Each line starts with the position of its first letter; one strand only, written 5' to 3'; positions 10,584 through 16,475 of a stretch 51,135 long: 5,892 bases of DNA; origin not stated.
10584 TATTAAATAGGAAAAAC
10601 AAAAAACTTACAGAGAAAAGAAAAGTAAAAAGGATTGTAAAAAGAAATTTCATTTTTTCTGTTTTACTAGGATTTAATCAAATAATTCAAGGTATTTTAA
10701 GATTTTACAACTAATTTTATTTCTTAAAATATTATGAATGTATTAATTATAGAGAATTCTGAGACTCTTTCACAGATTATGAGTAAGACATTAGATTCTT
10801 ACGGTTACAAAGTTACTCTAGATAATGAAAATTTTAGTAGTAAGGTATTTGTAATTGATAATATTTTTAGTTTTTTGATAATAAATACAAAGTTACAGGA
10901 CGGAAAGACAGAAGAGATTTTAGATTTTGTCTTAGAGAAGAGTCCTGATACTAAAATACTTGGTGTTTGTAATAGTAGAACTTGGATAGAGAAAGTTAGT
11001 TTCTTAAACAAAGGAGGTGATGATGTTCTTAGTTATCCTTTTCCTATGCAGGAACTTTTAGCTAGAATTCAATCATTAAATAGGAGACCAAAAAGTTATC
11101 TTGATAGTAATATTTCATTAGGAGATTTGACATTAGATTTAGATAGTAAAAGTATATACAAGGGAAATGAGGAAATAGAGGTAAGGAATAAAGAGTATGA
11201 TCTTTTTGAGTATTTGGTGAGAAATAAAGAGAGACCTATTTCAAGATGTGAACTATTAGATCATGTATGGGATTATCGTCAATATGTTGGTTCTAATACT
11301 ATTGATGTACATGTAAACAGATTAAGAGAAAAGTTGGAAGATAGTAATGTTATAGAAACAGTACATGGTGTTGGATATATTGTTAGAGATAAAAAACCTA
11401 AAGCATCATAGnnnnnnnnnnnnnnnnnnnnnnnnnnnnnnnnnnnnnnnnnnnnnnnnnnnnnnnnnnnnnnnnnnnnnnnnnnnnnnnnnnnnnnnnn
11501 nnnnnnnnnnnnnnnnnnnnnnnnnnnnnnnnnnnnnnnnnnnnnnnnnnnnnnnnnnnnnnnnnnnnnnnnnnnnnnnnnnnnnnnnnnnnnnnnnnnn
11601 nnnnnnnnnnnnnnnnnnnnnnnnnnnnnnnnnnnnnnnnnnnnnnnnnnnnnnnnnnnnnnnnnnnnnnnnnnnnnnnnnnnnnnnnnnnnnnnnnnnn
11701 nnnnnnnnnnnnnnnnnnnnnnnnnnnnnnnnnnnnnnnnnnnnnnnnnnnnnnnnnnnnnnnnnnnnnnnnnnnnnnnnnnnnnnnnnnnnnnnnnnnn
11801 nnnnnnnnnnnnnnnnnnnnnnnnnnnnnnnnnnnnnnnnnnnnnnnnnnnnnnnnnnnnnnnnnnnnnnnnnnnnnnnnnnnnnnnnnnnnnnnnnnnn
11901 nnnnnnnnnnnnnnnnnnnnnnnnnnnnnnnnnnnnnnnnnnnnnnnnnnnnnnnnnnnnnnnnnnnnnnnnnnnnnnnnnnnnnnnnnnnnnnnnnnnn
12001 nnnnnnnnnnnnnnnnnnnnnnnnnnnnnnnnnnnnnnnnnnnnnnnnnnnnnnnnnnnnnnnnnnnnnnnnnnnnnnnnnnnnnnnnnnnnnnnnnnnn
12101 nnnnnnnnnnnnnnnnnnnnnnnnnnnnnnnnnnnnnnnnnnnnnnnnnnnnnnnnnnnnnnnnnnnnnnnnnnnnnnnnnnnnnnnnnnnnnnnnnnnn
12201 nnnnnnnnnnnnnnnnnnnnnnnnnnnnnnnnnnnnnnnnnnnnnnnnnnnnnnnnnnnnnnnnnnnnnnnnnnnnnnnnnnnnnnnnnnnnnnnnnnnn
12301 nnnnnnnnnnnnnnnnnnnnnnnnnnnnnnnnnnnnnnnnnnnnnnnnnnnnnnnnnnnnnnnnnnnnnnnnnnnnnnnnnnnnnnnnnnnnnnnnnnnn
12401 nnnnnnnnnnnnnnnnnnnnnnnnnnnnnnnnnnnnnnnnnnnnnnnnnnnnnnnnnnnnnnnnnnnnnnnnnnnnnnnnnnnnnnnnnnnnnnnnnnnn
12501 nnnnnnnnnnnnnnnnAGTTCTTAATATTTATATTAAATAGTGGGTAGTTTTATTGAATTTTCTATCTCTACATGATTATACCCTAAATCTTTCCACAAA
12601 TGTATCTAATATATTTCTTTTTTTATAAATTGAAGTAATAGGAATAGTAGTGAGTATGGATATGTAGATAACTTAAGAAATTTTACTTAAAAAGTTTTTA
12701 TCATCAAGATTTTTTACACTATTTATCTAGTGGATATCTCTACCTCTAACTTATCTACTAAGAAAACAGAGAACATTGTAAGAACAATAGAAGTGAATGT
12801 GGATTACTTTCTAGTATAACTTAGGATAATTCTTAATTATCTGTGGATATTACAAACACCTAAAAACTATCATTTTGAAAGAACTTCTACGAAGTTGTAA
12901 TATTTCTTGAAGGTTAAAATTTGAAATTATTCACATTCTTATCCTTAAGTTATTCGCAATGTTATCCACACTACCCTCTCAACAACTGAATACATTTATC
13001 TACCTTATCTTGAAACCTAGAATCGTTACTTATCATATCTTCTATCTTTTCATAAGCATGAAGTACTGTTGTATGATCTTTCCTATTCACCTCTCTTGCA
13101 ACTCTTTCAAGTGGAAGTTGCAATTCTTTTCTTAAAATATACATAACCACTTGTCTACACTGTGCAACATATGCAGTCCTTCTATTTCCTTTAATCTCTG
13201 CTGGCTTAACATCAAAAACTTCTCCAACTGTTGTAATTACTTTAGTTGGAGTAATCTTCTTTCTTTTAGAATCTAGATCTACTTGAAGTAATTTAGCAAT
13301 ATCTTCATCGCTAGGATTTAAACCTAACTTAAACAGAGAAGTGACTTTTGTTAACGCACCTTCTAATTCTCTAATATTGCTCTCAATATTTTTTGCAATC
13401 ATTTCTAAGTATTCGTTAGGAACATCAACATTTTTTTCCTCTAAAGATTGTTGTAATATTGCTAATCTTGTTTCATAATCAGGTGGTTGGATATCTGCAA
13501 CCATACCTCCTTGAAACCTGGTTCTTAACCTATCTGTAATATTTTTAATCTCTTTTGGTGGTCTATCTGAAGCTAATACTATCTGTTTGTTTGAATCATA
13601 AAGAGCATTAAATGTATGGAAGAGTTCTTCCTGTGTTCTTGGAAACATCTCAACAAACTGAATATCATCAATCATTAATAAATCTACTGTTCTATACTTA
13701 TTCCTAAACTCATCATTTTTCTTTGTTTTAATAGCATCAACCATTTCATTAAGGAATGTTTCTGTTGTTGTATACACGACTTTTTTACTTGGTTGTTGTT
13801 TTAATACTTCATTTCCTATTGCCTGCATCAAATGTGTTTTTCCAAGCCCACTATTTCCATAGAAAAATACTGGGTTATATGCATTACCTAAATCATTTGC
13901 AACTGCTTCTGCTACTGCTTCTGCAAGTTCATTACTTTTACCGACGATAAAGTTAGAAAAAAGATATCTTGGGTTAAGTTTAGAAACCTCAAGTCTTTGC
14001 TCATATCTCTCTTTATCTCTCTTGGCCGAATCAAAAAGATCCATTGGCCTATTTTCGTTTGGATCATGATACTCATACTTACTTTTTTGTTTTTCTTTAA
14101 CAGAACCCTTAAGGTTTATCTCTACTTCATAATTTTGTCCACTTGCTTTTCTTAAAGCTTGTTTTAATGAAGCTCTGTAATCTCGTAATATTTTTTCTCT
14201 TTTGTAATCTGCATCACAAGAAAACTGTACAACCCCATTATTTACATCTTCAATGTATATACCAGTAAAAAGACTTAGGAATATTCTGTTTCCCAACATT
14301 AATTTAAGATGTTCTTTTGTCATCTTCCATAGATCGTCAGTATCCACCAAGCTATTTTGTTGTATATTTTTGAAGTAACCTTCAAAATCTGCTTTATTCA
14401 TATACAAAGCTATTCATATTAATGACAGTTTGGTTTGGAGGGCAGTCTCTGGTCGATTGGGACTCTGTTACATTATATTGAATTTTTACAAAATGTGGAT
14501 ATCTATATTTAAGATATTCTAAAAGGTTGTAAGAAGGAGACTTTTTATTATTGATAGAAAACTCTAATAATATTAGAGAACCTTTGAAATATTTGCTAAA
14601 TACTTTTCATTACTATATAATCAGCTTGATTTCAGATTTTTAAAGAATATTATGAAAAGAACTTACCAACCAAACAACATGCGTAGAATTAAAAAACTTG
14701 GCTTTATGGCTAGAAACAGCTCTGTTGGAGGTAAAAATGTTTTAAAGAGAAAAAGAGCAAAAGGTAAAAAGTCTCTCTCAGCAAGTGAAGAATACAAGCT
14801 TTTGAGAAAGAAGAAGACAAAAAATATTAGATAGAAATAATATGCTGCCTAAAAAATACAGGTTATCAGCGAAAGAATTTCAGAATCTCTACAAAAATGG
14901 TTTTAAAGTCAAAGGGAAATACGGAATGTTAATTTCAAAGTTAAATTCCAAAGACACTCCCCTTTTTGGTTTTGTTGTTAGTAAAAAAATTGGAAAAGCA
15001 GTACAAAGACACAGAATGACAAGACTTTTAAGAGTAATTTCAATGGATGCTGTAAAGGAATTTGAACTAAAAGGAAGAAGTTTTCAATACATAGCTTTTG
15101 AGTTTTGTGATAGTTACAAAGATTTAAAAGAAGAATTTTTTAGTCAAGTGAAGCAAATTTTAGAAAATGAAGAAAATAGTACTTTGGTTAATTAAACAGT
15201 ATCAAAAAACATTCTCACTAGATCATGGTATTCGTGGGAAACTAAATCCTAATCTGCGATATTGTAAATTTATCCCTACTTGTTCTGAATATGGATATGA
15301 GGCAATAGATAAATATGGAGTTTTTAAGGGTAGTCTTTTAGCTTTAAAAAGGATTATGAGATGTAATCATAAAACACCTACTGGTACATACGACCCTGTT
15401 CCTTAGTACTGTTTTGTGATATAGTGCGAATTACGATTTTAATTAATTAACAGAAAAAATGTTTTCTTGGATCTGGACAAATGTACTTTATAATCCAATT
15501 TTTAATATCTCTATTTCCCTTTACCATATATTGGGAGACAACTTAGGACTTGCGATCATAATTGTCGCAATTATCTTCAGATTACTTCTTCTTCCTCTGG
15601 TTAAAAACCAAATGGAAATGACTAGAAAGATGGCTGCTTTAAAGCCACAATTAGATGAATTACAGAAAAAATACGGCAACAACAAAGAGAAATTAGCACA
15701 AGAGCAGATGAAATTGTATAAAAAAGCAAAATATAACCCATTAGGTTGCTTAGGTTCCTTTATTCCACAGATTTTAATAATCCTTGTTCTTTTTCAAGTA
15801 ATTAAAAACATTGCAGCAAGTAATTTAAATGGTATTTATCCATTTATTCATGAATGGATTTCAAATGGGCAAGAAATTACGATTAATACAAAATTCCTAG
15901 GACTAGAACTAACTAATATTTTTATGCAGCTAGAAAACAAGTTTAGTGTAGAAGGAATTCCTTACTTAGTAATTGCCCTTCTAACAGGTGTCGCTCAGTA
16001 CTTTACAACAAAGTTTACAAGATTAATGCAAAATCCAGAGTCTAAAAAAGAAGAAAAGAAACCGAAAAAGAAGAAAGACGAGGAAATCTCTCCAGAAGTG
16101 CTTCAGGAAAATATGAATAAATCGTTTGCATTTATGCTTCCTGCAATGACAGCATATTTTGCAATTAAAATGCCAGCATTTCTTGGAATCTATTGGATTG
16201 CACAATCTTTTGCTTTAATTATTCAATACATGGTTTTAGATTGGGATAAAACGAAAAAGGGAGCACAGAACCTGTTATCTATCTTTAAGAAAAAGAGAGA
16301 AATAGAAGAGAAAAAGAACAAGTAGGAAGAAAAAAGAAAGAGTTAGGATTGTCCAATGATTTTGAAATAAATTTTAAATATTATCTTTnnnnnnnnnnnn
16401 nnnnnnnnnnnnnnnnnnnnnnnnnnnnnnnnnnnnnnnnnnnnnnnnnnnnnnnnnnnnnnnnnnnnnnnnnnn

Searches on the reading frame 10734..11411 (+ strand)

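Call 83: search_protein_families(library=pfam, proteins=[window:10734-11411:+], max_evalue=0.001)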
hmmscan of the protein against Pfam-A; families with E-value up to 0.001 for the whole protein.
window:10734-11411:+ (225 aa): 2 families
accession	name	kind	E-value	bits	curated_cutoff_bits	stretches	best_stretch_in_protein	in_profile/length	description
PF00486.34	Trans_reg_C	-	1.4e-24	86.4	26.2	1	146-216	2-76/77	Transcriptional regulatory protein, C terminal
PF00072.30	Response_reg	-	0.00012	22.7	30.2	1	3-113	1-111/111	Response regulator receiver domain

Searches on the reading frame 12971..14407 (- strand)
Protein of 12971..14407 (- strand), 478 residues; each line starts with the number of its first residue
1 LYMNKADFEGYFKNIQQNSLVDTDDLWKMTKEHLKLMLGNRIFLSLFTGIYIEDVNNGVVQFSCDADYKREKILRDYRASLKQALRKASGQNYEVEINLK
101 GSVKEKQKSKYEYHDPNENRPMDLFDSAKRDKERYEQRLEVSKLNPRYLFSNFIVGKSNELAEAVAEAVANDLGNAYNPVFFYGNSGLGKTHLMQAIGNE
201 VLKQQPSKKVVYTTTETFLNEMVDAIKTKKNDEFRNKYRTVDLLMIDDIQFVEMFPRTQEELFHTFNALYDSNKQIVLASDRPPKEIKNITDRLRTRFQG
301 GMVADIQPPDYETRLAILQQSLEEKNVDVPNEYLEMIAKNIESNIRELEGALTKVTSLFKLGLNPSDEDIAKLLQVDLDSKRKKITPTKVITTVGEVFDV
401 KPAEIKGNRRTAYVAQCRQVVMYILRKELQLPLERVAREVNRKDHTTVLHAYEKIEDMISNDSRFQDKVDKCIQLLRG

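Call 83: search_protein_families(library=pfam, proteins=[window:12971-14407:-], max_evalue=0.001)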
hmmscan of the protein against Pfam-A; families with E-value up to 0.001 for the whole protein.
window:12971-14407:- (478 aa): 9 families
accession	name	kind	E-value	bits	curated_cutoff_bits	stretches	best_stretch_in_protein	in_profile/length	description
PF00308.24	Bac_DnaA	-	7.5e-68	228.2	23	1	144-304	1-161/162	Bacterial DnaA ATPAse domain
PF08299.17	Bac_DnaA_C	-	2.7e-20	72.6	31.5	1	388-455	2-69/69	Bacterial dnaA protein helix-turn-helix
PF01695.23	IstB_IS21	-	5.7e-13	49.4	24.1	1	127-286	41-198/238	IstB-like ATP binding protein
PF13173.12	AAA_14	-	2e-05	25.1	27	1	179-297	4-114/129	AAA domain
PF00910.28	RNA_helicase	-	4.9e-05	24.2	21.5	1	180-276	1-81/105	RNA helicase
PF00004.35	AAA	-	8.3e-05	23.5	21.2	1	180-297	1-126/131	ATPase family associated with various cellular activities (AAA)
PF13401.12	AAA_22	-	0.0002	22.1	27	0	180-273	8-113/130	AAA domain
PF13191.12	AAA_16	-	0.00039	21.4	32.6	0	155-271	3-125/167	AAA ATPase domain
PF01637.24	ATPase_2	-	0.00066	20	33.2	0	175-281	18-117/225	ATPase domain predominantly from Archaea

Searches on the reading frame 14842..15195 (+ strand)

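Call 83: search_protein_families(library=pfam, proteins=[window:14842-15195:+], max_evalue=0.001)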
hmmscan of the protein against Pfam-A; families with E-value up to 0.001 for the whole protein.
window:14842-15195:+ (117 aa): 1 family
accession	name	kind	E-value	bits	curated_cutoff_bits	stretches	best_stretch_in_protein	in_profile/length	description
PF00825.24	Ribonuclease_P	-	3.6e-14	53.1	22.3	1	2-75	1-76/109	Ribonuclease P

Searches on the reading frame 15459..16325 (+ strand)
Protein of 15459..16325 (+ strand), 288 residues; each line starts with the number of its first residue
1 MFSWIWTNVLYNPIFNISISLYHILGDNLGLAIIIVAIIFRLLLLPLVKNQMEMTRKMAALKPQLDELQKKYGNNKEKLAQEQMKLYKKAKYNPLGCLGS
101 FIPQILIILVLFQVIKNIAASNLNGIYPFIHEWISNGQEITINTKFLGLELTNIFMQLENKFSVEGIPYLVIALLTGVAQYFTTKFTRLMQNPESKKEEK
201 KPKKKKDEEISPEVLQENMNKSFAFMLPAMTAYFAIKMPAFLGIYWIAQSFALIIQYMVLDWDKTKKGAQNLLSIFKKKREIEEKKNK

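Call 83: search_protein_families(library=pfam, proteins=[window:15459-16325:+], max_evalue=0.001)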
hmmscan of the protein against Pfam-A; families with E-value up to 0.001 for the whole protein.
window:15459-16325:+ (288 aa): 1 family
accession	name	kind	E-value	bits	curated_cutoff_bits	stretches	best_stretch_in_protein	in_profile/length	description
PF02096.25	60KD_IMP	-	2.5e-35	122.3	35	1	30-259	2-160/163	60Kd inner membrane protein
